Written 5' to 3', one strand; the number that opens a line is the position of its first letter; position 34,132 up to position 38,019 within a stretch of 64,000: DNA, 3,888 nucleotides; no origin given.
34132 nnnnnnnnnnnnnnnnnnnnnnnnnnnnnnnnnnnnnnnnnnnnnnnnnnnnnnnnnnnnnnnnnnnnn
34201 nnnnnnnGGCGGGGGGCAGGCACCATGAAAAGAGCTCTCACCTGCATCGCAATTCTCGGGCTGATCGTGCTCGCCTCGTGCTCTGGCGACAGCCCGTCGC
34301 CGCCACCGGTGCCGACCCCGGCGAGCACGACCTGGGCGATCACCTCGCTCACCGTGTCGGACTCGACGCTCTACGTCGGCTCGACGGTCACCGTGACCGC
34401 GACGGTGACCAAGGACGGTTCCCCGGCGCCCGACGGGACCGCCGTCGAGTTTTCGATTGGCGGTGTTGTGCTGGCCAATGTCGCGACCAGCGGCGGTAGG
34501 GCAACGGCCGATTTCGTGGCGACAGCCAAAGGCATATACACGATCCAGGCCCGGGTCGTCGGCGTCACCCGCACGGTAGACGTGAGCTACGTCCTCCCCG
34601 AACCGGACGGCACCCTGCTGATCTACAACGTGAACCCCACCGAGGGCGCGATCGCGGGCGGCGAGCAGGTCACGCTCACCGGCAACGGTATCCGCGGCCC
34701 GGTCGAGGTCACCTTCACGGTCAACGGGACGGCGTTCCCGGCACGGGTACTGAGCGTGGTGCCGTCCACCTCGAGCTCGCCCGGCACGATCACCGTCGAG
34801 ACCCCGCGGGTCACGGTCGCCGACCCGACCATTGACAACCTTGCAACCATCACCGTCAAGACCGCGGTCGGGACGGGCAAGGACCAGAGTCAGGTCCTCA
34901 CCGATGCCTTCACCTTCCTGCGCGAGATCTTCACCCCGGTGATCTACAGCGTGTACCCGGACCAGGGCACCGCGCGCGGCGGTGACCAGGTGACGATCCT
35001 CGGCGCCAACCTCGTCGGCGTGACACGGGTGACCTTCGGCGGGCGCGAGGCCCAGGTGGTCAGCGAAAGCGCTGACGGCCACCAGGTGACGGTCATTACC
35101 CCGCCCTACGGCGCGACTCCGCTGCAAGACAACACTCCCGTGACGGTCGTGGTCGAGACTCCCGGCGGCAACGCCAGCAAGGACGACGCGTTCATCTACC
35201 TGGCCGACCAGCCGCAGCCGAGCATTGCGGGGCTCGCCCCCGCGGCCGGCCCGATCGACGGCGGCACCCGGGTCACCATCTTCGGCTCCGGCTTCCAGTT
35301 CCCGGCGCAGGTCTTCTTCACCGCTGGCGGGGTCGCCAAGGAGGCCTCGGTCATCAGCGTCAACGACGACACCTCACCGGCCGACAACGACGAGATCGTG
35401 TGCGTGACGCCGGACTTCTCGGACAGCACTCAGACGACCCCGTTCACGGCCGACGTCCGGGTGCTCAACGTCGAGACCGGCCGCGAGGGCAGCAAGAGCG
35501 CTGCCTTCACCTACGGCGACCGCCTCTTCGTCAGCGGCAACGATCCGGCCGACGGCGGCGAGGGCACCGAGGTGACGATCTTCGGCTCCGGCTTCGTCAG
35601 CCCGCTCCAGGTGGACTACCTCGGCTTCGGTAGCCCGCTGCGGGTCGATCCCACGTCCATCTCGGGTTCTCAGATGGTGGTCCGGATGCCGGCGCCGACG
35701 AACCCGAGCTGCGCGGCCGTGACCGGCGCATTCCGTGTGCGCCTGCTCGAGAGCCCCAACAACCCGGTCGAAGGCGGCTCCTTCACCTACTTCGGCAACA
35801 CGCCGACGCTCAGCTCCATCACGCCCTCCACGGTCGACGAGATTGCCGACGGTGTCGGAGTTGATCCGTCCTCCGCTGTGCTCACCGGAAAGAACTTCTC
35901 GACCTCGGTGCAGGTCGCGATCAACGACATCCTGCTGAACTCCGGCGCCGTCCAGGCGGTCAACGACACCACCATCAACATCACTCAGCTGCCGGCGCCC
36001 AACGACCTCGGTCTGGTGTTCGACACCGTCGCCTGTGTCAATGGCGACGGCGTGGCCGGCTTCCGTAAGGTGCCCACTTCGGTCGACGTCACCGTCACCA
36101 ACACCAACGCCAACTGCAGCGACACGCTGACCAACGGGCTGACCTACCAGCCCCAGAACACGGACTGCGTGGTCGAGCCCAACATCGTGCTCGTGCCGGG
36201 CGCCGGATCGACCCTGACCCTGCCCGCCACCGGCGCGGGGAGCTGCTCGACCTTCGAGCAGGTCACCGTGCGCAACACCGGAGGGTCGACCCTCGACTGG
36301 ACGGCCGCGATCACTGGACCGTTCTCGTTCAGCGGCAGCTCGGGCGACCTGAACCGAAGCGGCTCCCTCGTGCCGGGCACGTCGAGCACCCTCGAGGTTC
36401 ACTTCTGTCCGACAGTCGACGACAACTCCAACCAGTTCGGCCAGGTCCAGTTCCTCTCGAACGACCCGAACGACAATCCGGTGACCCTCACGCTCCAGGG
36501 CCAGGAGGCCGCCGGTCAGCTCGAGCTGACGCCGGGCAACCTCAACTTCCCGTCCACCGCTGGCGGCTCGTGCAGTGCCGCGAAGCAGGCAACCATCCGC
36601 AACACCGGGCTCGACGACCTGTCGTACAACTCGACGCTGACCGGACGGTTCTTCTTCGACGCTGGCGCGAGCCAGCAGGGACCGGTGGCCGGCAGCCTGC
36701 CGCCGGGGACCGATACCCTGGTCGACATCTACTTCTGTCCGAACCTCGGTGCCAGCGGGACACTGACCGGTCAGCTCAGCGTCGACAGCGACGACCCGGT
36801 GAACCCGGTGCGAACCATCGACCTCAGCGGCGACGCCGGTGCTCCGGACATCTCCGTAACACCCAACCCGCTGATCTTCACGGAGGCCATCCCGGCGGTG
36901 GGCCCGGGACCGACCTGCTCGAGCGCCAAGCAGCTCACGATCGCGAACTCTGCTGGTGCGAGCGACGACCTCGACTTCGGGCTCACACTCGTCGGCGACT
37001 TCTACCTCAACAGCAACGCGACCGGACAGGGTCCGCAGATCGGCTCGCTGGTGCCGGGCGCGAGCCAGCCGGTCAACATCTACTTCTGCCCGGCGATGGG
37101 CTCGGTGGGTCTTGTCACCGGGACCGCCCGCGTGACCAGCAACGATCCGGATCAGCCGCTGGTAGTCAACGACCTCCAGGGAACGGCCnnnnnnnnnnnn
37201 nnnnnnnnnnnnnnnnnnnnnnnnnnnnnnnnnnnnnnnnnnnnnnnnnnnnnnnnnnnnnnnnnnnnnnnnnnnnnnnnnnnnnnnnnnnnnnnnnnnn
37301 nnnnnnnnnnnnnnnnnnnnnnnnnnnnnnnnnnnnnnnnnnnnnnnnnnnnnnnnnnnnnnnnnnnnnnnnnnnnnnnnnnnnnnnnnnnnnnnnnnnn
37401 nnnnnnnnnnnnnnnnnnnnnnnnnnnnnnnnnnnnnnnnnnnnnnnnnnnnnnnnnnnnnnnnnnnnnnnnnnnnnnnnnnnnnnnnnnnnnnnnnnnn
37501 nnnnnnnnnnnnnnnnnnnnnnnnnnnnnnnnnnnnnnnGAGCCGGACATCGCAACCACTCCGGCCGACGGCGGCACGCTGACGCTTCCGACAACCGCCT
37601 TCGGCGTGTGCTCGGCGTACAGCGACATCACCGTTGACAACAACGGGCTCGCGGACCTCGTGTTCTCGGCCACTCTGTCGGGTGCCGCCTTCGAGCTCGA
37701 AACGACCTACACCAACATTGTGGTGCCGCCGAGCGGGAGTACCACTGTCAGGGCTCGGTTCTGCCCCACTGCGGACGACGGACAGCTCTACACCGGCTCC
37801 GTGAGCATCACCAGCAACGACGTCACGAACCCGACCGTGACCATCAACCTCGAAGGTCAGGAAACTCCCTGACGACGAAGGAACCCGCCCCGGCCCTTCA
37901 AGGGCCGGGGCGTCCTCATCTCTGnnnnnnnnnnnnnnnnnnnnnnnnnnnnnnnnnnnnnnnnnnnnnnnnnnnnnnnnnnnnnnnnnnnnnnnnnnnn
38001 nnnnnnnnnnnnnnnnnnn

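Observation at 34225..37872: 1215-aa lipoprotein with five tandem Cys-pair modules and no recognisable sorting domain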

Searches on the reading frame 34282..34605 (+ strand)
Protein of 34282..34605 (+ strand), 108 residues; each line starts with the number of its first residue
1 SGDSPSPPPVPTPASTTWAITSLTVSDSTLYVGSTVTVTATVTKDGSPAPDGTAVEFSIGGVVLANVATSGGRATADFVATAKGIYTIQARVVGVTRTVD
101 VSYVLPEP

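Call 55: search_protein_families(library=ncbifam, proteins=[window:34282-34605:+], max_evalue=10)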
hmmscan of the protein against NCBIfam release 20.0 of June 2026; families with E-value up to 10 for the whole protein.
window:34282-34605:+ (108 aa): 2 families
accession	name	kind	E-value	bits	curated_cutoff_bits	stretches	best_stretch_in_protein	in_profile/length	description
NF041940.1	choice_anch_X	domain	0.16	11.7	25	1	75-92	20-37/37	choice-of-anchor X domain-containing protein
NF001528.0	PRK00364.1-4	equivalog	0.53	10.5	119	1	56-94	18-55/95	co-chaperone GroES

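Call 56: search_protein_families(library=pfam, proteins=[window:34282-34605:+], max_evalue=0.1)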
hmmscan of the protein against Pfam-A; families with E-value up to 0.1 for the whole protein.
window:34282-34605:+ (108 aa): 5 families
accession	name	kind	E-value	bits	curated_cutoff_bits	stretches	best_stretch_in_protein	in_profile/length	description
PF16640.11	Big_3_5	-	2e-06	28.7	35.5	1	23-91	1-68/88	Bacterial Ig-like domain (group 3)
PF17957.7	Big_7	-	0.00017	22.6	24.1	1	26-90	10-70/70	Bacterial Ig domain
PF02369.22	Big_1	-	0.0028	18.2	34.9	1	34-102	17-91/93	Bacterial Ig-like domain (group 1)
PF07705.17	CARDB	-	0.0036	17.9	22.7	1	22-91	7-82/101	CARDB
PF13584.12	BatD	-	0.015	16.3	24.1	1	24-96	2-79/92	BatD DUF11 like domain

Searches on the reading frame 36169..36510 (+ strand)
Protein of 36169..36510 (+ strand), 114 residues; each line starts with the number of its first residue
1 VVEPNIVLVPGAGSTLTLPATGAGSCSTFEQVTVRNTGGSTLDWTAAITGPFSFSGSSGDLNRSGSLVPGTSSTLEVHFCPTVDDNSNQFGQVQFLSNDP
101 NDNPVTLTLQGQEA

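Call 55: search_protein_families(library=ncbifam, proteins=[window:36169-36510:+], max_evalue=10)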
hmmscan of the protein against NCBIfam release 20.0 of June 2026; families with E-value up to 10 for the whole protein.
window:36169-36510:+ (114 aa): 2 families
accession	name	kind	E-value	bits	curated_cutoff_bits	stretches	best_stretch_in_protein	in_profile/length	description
NF012200.0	choice_anch_D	domain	1.2e-05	25.7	45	1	16-101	24-107/108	choice-of-anchor D domain-containing protein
NF033207.2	midcut_by_XrtH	subfamily_domain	0.073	13.1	45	1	7-49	101-143/175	midcut-by-XrtH protein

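Call 56: search_protein_families(library=pfam, proteins=[window:36169-36510:+], max_evalue=0.1)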
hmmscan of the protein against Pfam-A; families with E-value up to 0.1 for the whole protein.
window:36169-36510:+ (114 aa): 4 families
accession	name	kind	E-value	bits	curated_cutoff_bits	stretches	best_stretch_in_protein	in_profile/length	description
PF22544.2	HYDIN_VesB_CFA65-like_Ig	-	3.6e-05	24.4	25.5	1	30-112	23-100/100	HYDIN/CFA65/VesB-like, Ig-like domain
PF24507.1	Ig_CFAP65_4th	-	0.00047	20.9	27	1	32-111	2-74/76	CFAP65, fourth Ig-like domain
PF22073.2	Cep192_D4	-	0.001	19.7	35.5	1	30-98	24-95/112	Cep192 domain 4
PF22065.2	Cep192_D7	-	0.033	14.5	27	0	17-95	14-104/125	Cep192 domain 7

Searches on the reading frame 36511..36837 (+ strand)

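Call 55: search_protein_families(library=ncbifam, proteins=[window:36511-36837:+], max_evalue=10)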
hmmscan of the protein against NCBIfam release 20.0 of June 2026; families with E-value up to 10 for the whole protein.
window:36511-36837:+ (109 aa): 1 family
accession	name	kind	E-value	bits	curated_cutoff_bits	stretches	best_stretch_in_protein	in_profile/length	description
NF012200.0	choice_anch_D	domain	5.6e-08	33.3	45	1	2-96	15-106/108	choice-of-anchor D domain-containing protein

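Call 56: search_protein_families(library=pfam, proteins=[window:36511-36837:+], max_evalue=0.1)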
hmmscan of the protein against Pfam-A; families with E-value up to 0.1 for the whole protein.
window:36511-36837:+ (109 aa): 3 families
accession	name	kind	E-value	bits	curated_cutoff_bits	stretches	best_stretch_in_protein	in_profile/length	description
PF22544.2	HYDIN_VesB_CFA65-like_Ig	-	7.2e-05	23.4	25.5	1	3-107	2-99/100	HYDIN/CFA65/VesB-like, Ig-like domain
PF22073.2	Cep192_D4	-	0.00082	20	35.5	1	4-107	4-109/112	Cep192 domain 4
PF07705.17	CARDB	-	0.025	15.2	22.7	1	21-98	19-90/101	CARDB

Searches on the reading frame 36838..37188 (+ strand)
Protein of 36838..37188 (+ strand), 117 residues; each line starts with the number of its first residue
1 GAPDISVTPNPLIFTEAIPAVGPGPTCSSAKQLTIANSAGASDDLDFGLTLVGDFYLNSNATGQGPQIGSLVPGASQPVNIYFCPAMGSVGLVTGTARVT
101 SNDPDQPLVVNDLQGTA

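Call 55: search_protein_families(library=ncbifam, proteins=[window:36838-37188:+], max_evalue=10)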
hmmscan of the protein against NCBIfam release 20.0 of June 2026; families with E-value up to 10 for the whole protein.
window:36838-37188:+ (117 aa): 1 family
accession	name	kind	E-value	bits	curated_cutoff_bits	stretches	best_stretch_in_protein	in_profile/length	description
NF012200.0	choice_anch_D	domain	3.7e-06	27.4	45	1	29-105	35-107/108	choice-of-anchor D domain-containing protein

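Call 56: search_protein_families(library=pfam, proteins=[window:36838-37188:+], max_evalue=0.1)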
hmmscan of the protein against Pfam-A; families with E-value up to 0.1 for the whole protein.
window:36838-37188:+ (117 aa): 0 families

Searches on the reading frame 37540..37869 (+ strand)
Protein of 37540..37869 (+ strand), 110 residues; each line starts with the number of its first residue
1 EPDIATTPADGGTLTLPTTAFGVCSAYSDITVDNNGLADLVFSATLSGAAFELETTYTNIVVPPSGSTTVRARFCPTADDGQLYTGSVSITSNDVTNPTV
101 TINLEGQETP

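Call 55: search_protein_families(library=ncbifam, proteins=[window:37540-37869:+], max_evalue=10)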
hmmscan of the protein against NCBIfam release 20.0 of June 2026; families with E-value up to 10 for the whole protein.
window:37540-37869:+ (110 aa): 2 families
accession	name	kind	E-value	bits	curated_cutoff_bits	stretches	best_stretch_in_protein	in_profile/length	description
NF041425.1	OS_HP2_seleno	subfamily_domain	0.017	15.5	100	1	29-107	20-96/98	OS_HP2 family (seleno)protein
NF053835.1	PDIAV_lipo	equivalog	0.047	13.1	90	1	28-95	92-155/458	PDIAV motif-containing lipoprotein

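Call 56: search_protein_families(library=pfam, proteins=[window:37540-37869:+], max_evalue=0.1)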
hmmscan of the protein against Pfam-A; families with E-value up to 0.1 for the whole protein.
window:37540-37869:+ (110 aa): 4 families
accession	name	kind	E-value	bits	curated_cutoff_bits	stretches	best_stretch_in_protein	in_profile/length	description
PF15780.11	ASH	-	0.0016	19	27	1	29-99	28-97/98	Abnormal spindle-like microcephaly-assoc'd, ASPM-SPD-2-Hydin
PF22073.2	Cep192_D4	-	0.0024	18.5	35.5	1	29-106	25-109/112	Cep192 domain 4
PF24507.1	Ig_CFAP65_4th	-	0.013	16.3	27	1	30-104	2-72/76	CFAP65, fourth Ig-like domain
PF06280.18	fn3_5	-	0.022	15.9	27.6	1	52-100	56-107/112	Fn3-like domain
